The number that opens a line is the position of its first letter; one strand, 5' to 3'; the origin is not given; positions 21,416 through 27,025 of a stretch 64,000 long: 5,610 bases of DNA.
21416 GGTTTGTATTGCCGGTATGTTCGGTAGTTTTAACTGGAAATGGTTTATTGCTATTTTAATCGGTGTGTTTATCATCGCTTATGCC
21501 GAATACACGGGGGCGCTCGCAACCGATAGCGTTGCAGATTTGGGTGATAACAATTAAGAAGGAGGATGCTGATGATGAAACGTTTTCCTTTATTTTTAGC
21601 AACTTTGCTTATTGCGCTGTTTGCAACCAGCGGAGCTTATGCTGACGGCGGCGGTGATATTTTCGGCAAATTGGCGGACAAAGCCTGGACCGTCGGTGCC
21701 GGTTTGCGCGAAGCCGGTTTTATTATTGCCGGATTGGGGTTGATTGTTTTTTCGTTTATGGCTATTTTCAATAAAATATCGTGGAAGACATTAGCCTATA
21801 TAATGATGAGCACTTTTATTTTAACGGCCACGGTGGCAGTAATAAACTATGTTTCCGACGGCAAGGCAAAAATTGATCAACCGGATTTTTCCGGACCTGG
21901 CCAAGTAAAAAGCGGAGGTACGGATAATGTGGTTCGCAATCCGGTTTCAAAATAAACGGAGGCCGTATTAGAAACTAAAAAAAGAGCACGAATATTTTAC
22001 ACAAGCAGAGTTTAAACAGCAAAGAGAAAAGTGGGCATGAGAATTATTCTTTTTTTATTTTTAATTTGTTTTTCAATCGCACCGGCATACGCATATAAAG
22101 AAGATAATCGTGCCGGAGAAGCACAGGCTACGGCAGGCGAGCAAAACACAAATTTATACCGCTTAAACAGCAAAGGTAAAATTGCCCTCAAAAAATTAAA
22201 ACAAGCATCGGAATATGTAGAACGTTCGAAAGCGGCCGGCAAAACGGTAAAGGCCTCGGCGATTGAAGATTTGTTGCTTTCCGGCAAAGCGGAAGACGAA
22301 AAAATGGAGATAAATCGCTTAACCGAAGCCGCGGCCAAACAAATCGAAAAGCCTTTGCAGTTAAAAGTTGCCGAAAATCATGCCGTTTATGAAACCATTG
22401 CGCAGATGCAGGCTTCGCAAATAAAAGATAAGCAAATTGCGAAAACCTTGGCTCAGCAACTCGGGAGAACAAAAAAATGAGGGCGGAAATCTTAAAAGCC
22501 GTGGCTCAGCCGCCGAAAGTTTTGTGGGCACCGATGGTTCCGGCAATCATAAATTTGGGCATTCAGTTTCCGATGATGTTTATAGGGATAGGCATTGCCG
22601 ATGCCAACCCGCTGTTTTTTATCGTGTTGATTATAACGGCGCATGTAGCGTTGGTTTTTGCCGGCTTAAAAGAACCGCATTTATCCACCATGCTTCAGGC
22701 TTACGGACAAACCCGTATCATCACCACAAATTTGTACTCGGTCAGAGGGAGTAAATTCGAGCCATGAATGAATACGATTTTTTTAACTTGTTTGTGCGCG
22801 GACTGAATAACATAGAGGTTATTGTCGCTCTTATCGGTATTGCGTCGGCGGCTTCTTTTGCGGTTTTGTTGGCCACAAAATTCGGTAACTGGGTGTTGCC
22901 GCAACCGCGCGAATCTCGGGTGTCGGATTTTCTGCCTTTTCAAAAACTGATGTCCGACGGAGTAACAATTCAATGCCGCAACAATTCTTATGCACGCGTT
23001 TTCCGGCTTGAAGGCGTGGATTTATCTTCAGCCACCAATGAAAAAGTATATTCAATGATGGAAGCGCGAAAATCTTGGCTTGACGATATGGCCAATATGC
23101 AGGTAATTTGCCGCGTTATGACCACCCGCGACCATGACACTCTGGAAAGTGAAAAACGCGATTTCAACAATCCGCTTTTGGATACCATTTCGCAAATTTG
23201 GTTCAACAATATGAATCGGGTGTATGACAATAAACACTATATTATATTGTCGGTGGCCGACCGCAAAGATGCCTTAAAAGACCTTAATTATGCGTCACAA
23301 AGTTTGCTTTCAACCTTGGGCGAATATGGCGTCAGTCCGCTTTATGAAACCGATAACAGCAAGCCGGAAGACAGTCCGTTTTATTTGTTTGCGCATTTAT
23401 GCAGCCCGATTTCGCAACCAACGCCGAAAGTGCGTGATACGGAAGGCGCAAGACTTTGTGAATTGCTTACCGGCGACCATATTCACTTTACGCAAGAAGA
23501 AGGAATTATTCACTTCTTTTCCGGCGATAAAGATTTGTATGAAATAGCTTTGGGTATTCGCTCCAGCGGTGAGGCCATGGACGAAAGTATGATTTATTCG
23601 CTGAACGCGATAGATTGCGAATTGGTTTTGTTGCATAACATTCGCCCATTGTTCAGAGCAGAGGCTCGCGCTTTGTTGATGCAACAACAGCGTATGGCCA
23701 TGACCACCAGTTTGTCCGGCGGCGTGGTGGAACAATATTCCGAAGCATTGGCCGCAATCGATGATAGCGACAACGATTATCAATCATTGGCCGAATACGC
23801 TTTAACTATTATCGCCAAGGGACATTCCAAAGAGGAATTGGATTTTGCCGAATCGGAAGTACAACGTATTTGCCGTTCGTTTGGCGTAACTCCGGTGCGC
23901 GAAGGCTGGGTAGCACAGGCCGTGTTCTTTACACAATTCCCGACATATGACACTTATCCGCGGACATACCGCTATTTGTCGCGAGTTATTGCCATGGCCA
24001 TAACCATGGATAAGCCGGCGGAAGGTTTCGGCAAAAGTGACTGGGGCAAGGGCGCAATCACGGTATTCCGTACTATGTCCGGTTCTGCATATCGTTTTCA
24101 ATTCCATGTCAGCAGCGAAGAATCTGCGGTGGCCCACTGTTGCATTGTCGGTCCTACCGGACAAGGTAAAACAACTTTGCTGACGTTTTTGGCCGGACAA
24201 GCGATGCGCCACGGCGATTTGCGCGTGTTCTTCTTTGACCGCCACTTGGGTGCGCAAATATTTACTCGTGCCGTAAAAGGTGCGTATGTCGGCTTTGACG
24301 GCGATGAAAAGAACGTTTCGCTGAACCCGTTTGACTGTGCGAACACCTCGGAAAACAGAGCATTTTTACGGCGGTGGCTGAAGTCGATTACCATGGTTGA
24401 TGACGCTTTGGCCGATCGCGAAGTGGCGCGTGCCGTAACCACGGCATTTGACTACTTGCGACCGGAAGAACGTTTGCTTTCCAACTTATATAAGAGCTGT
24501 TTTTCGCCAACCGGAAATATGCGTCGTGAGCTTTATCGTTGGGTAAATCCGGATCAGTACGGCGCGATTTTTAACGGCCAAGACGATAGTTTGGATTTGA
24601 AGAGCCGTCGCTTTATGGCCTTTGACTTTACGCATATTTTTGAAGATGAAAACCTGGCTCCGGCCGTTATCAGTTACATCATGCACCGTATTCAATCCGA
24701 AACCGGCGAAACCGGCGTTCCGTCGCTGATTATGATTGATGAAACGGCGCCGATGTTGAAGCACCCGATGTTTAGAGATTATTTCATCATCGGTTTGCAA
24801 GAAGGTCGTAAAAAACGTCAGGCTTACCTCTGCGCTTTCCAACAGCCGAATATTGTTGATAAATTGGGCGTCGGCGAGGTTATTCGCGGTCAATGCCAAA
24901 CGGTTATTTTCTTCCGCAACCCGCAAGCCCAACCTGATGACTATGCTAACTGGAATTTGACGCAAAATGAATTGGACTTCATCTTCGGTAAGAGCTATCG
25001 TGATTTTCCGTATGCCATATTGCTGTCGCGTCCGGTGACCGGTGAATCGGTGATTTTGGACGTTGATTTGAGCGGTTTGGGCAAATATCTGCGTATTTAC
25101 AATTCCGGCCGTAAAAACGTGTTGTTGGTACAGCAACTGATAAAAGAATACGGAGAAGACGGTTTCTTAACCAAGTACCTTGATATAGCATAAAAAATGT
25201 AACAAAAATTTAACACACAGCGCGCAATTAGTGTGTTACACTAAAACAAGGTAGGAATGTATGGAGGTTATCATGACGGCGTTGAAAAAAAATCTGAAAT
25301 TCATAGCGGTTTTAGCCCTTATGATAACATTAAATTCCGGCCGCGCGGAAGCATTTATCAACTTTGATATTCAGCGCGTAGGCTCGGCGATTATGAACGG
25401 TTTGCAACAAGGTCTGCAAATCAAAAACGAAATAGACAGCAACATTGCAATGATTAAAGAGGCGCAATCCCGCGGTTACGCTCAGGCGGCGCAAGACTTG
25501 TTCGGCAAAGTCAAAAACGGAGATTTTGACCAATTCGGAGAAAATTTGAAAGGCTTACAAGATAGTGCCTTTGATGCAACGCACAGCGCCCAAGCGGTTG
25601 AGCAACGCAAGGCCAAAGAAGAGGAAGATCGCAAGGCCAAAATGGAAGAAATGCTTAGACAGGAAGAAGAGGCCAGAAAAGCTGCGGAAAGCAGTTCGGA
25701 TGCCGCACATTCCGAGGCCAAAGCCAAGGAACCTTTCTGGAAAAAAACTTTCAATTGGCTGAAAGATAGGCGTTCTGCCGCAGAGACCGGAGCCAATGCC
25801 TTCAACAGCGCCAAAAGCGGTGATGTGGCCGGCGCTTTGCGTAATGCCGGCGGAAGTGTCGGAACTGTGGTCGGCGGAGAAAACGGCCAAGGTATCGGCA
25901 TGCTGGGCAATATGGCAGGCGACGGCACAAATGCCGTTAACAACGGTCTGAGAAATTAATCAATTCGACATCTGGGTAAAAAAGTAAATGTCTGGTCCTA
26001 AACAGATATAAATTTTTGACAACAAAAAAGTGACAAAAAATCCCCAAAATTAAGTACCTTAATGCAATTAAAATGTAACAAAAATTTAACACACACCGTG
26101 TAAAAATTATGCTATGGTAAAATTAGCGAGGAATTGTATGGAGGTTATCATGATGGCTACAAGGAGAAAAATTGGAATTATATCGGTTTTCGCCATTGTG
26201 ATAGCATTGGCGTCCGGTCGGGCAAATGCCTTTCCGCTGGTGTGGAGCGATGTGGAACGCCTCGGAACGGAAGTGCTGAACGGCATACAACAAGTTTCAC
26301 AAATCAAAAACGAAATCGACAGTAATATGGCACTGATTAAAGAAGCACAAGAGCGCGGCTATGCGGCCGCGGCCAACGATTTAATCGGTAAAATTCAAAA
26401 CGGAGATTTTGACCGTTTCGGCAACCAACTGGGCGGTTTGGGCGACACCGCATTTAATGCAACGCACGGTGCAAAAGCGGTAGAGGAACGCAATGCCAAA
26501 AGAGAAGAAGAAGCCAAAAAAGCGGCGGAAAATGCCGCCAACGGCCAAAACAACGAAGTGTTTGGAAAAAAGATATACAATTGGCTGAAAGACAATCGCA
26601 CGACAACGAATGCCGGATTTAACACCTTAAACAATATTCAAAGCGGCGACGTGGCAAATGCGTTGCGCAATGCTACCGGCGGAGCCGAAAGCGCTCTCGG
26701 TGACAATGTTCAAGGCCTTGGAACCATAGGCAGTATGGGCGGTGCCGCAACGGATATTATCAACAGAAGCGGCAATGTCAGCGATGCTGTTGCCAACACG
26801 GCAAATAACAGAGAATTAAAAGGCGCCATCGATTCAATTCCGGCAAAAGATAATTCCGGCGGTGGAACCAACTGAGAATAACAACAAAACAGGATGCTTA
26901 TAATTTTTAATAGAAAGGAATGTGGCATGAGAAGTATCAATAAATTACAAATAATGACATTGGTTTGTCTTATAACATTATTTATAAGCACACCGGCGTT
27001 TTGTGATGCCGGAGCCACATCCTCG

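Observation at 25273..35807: Six consecutive signal-peptide proteins occupy the VirB5/VirB6 position; several share Gly/Ala/Asn-rich low-complexity tails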

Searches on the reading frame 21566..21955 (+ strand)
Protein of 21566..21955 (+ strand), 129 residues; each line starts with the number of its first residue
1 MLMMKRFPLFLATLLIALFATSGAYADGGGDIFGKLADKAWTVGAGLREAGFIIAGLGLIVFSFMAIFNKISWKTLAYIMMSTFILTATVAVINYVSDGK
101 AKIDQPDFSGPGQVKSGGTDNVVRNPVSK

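Call 5: search_protein_families(library=pfam, proteins=[window:21566-21955:+], max_evalue=0.01)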
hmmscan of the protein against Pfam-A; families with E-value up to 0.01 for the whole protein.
window:21566-21955:+ (129 aa): 1 family
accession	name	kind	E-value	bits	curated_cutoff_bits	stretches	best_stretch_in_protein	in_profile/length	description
PF04956.18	TrbC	-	3.4e-07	30.8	27.9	1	4-90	8-92/98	TrbC/VIRB2 pilin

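Call 116: search_protein_families(library=ncbifam, proteins=[window:21566-21955:+], max_evalue=0.01)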
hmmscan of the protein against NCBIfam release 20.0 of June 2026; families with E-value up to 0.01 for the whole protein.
window:21566-21955:+ (129 aa): 1 family
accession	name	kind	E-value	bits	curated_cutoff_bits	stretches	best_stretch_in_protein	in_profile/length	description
NF041599.1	reg_PtrA_PA2808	domain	0.0073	16.2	31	1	4-32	1-27/46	co-regulatory protein PtrA N-terminal domain-containing protein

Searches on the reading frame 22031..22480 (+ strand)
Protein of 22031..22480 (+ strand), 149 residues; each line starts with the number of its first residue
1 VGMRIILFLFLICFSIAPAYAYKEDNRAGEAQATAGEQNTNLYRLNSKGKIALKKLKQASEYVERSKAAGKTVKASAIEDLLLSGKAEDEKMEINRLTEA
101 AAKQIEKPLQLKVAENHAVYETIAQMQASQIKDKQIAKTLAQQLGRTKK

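Call 5: search_protein_families(library=pfam, proteins=[window:22031-22480:+], max_evalue=0.01)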
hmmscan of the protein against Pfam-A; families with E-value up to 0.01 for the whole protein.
window:22031-22480:+ (149 aa): 0 families

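Call 8: search_protein_families(library=ncbifam, proteins=[window:22031-22480:+], max_evalue=0.1)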
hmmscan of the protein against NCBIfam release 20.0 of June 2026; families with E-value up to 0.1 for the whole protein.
window:22031-22480:+ (149 aa): 1 family
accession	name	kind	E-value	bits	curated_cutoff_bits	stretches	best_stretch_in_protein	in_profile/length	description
NF004801.0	PRK06151.1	subfamily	0.06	12.2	416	1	53-128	186-257/491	chlorohydrolase family protein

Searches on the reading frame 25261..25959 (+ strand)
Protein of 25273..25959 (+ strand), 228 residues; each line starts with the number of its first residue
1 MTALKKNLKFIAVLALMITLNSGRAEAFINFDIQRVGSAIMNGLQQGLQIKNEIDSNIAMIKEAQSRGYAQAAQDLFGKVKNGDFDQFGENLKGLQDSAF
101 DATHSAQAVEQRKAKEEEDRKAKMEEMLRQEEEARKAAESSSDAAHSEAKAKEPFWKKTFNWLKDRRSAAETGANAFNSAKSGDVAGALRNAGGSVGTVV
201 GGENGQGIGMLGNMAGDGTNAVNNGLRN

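Call 4: search_protein_families(library=pfam, proteins=[window:25273-25959:+], max_evalue=1)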
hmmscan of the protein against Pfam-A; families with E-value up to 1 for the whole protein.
window:25273-25959:+ (228 aa): 4 families
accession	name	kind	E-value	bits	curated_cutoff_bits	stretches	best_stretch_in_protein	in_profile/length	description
PF09726.14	Macoilin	-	0.045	12.8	32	1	43-172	405-524/671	Macoilin family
PF16555.11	GramPos_pilinD1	-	0.098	13.6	23.1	1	58-149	6-91/160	Gram-positive pilin subunit D1, N-terminal domain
PF13718.12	GNAT_acetyltr_2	-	0.14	12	24.6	1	58-139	102-182/229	GNAT acetyltransferase 2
PF06459.17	RR_TM4-6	-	0.94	9.7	25.1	0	61-179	32-157/277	Ryanodine Receptor TM 4-6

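Call 8: search_protein_families(library=ncbifam, proteins=[window:25273-25959:+], max_evalue=0.1)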
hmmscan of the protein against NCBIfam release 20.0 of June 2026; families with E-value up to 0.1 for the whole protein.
window:25273-25959:+ (228 aa): 2 families
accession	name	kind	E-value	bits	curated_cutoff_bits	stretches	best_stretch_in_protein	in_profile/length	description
NF007065.0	PRK09510.1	equivalog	0.0075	15.3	213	1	71-208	190-287/387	cell envelope integrity protein TolA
TIGR02794.1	tolA_full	equivalog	0.0077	15.5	59.45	1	102-187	182-254/362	cell envelope integrity protein TolA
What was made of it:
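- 25273..25959 (+): g1: 228-aa signal-peptide protein. Paralogue of g2, first gene after virB4 (the VirB5 position). Helical N-part plus a G/A/N-rich tail. No Pfam or NCBIfam hit (calls 4, 8).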

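Call 10: list_cluster_members(proteins=[window:25273-25959:+, window:26150-26875:+, window:26924-28447:+, window:28493-30040:+, window:30042-31316:+, window:31326-35807:+, window:22764-25193:+, window:37690-39306:+, window:39310-43881:+, window:43884-48071:+])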
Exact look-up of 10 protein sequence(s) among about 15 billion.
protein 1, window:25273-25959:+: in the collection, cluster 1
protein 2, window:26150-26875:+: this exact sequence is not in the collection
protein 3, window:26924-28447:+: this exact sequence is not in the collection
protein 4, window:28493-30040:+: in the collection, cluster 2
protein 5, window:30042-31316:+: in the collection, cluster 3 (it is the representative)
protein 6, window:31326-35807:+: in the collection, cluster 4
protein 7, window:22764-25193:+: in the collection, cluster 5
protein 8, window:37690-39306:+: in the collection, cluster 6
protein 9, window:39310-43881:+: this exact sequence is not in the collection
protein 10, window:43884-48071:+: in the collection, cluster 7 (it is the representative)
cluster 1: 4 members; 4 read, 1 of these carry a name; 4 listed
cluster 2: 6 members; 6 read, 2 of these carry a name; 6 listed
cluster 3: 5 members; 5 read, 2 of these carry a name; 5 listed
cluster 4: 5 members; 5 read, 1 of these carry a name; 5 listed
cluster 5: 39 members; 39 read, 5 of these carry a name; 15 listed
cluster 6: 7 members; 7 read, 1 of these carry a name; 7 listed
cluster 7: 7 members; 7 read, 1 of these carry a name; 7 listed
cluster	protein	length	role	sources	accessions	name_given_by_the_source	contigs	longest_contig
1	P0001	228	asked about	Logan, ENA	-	-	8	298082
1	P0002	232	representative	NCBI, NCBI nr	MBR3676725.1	MAG: hypothetical protein IKN71_06290 [Alphaproteobacteria bacterium] | hypothetical protein [Alphaproteobacteria bacterium]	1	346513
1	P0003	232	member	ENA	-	-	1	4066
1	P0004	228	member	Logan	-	-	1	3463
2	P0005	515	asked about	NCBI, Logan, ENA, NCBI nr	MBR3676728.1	MAG: hypothetical protein IKN71_06305 [Alphaproteobacteria bacterium] | hypothetical protein [Alphaproteobacteria bacterium]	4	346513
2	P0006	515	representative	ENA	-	-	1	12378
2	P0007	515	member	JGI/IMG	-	hypothetical protein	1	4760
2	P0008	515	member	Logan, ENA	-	-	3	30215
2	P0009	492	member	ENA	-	-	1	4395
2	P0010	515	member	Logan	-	-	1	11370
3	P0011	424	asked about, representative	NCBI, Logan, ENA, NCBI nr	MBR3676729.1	MAG: hypothetical protein IKN71_06310 [Alphaproteobacteria bacterium] | hypothetical protein [Alphaproteobacteria bacterium]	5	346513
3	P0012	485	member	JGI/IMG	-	hypothetical protein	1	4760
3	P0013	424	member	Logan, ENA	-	-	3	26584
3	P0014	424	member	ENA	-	-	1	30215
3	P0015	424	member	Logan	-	-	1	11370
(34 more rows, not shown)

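Call 29: search_protein_families(library=pfam, alignment_id=A2, max_evalue=0.01)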
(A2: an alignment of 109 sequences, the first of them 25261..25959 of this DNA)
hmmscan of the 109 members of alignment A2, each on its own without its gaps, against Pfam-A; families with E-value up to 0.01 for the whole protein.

A. member 1, window:25261-25959:+ (232 aa): 0 families

B. families by the number of members that match (of 109 scanned): 46 families (the first 25 are shown)
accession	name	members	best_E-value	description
PF13851.11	GAS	6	1.3e-06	Growth-arrest specific micro-tubule binding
PF06103.16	DUF948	4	0.0012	Bacterial protein of unknown function (DUF948)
PF02601.20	Exonuc_VII_L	3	0.0019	Exonuclease VII, large subunit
PF21007.2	FBF1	2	6.4e-07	Fas-binding factor 1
PF06785.16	UPF0242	2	6.5e-05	Uncharacterised protein family (UPF0242) N-terminus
PF07926.17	TPR_MLP1_2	2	0.00028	TPR/MLP1/MLP2-like protein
PF09762.14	CCDC93_CC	2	0.00048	CCDC93 coiled-coil domain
PF10368.14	YkyA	2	0.00095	Putative cell-wall binding lipoprotein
PF05478.16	Prominin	2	0.0013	Prominin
PF21329.2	CYP38_PsbQ-like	2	0.0019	Peptidyl-prolyl cis-trans isomerase CYP38-like, PsbQ-like domain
PF00038.26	Filament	2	0.0022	Intermediate filament protein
PF20492.3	ERM_helical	2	0.0027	Ezrin/radixin/moesin, alpha-helical domain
PF11932.13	DUF3450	2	0.0032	Protein of unknown function (DUF3450)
PF23067.1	MG280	2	0.004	Uncharacterised protein MG280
PF03938.19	OmpH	2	0.0062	Outer membrane protein (OmpH-like)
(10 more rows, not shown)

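Call 35: find_homologous_proteins(query=window:25273-25959:+, max_evalue=0.001)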
Query window:25273-25959:+ (228 aa): 7 proteins with E <= 0.001 among 709 candidates.
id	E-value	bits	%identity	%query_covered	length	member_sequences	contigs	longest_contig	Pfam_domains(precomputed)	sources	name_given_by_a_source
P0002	5.4e-138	476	100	100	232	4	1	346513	-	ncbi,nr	ncbi:MAG: hypothetical protein IKN71_06290 [Alphaproteobacteria bacterium]|nr:hypothetical protein [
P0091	8.4e-124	430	90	100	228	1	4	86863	-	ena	-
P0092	9.5e-117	407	86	100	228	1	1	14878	-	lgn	-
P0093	1.2e-90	321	81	85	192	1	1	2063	-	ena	-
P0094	5.4e-90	319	70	98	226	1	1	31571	-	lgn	-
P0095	1.7e-85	305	100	65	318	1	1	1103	-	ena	-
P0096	2.1e-48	183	45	98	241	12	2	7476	-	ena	-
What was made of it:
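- On VirB5/TraC/TrbJ (PF07996): Both structure jobs went to g6 and g5. g1 has only 7 homologue clusters available for an alignment (call 35).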

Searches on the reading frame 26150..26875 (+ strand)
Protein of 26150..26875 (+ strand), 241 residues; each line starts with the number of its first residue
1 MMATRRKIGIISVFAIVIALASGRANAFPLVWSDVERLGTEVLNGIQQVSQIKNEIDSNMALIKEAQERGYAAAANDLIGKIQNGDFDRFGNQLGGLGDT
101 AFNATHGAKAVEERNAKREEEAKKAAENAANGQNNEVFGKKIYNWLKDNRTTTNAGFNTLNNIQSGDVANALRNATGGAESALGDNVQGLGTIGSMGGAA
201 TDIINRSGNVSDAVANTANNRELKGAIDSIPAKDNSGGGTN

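Call 4: search_protein_families(library=pfam, proteins=[window:26150-26875:+], max_evalue=1)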
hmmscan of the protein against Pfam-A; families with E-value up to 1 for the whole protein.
window:26150-26875:+ (241 aa): 2 families
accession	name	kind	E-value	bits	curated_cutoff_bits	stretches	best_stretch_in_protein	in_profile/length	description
PF08020.16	DUF1706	-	0.092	13.1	24.2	1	92-159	84-150/166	Protein of unknown function (DUF1706)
PF02951.20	GSH-S_N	-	0.13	12.8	21.3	1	47-73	8-34/119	Prokaryotic glutathione synthetase, N-terminal domain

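Call 8: search_protein_families(library=ncbifam, proteins=[window:26150-26875:+], max_evalue=0.1)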
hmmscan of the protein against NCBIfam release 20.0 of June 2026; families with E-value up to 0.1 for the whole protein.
window:26150-26875:+ (241 aa): 1 family
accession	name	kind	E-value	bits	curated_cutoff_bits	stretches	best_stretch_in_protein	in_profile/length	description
NF004369.0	PRK05738.3-5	equivalog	0.092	13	177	0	34-92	18-77/104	50S ribosomal protein L23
